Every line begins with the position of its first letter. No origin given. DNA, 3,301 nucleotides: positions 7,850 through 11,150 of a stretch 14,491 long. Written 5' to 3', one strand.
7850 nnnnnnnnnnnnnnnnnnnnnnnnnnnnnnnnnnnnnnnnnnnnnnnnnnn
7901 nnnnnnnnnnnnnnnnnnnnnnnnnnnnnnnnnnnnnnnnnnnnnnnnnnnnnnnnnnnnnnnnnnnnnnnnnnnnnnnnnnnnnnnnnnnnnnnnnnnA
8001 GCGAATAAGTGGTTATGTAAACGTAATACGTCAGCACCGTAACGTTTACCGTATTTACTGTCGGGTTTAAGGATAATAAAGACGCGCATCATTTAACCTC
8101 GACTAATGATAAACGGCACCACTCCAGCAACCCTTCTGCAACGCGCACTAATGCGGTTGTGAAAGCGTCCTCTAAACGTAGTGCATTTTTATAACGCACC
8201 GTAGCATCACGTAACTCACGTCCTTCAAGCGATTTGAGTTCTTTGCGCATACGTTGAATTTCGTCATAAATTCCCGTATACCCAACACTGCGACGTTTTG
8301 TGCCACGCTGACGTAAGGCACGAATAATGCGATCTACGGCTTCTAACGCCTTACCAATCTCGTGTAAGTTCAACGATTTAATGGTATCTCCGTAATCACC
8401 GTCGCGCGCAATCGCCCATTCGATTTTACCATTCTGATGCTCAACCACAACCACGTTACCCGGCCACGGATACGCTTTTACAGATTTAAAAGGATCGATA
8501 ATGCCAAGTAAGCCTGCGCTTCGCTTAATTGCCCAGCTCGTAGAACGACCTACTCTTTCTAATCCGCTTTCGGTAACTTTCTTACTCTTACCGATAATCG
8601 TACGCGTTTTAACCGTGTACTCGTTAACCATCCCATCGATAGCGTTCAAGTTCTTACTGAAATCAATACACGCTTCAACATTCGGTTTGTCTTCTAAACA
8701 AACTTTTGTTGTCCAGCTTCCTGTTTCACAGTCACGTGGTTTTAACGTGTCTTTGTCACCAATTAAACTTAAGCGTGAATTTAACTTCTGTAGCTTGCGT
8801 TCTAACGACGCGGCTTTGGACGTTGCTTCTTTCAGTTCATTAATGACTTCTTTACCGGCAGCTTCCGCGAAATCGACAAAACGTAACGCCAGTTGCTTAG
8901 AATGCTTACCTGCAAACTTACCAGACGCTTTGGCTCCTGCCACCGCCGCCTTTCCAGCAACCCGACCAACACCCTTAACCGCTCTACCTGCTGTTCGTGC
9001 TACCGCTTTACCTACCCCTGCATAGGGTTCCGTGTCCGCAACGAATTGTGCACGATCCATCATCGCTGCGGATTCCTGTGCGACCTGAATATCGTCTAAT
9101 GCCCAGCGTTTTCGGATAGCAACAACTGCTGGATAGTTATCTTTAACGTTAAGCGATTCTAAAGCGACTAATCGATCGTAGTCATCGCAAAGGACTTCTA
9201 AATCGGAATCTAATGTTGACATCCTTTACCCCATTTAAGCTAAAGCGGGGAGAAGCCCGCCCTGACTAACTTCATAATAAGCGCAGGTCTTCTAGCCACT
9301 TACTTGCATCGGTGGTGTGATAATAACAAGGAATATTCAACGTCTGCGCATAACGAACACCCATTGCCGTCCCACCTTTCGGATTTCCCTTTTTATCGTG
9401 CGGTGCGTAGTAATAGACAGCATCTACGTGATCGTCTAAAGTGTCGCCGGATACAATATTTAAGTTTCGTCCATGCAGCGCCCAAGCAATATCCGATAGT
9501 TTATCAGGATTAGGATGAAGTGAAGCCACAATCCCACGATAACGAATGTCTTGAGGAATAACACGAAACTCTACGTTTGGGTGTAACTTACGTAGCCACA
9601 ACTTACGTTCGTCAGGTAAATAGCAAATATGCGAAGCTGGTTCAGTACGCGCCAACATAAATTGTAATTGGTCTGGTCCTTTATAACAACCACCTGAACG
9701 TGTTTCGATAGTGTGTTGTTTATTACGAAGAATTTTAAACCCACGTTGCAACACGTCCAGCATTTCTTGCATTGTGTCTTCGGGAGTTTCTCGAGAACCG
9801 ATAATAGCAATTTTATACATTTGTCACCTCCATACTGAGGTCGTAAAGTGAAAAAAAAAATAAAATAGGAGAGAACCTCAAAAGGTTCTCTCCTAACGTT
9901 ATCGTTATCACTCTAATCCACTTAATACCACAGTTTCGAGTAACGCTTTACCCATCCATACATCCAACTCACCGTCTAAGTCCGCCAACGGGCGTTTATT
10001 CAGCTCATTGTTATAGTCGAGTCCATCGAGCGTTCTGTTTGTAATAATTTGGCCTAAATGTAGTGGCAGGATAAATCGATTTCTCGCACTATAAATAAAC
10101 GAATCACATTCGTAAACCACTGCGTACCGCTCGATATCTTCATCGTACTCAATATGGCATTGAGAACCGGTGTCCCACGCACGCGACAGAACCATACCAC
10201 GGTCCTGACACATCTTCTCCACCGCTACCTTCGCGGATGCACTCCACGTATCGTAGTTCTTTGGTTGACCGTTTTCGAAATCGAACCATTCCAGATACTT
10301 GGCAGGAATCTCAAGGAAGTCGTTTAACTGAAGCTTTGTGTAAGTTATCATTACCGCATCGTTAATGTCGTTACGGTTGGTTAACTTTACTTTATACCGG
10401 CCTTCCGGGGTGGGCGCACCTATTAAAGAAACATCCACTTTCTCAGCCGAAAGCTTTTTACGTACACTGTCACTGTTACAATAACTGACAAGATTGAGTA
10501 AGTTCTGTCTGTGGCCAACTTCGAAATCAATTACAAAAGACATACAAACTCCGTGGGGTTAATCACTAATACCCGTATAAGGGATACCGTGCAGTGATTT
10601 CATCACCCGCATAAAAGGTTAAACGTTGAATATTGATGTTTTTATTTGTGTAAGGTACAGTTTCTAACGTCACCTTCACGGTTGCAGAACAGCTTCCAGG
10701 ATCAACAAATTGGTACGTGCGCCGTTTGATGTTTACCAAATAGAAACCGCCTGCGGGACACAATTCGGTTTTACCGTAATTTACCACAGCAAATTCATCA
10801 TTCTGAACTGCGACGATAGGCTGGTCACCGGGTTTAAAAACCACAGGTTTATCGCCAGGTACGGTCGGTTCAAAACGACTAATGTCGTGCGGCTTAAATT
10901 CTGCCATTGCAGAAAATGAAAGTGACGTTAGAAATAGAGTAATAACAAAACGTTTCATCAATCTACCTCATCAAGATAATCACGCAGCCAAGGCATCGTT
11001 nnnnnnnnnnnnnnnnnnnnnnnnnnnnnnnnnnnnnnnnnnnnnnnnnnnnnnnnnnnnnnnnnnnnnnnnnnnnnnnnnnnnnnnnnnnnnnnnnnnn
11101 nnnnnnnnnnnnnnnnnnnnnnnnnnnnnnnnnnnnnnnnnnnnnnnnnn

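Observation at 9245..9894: Stand-alone SLOG/DprA-like gene insulated by terminators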

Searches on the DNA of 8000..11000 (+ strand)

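Call 6: search_dna_similar(query=window:8000-11000:+, collection=phages, mode=near, max_rows=25)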
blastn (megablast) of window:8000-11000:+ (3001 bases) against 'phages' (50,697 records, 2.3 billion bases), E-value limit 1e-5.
No match.
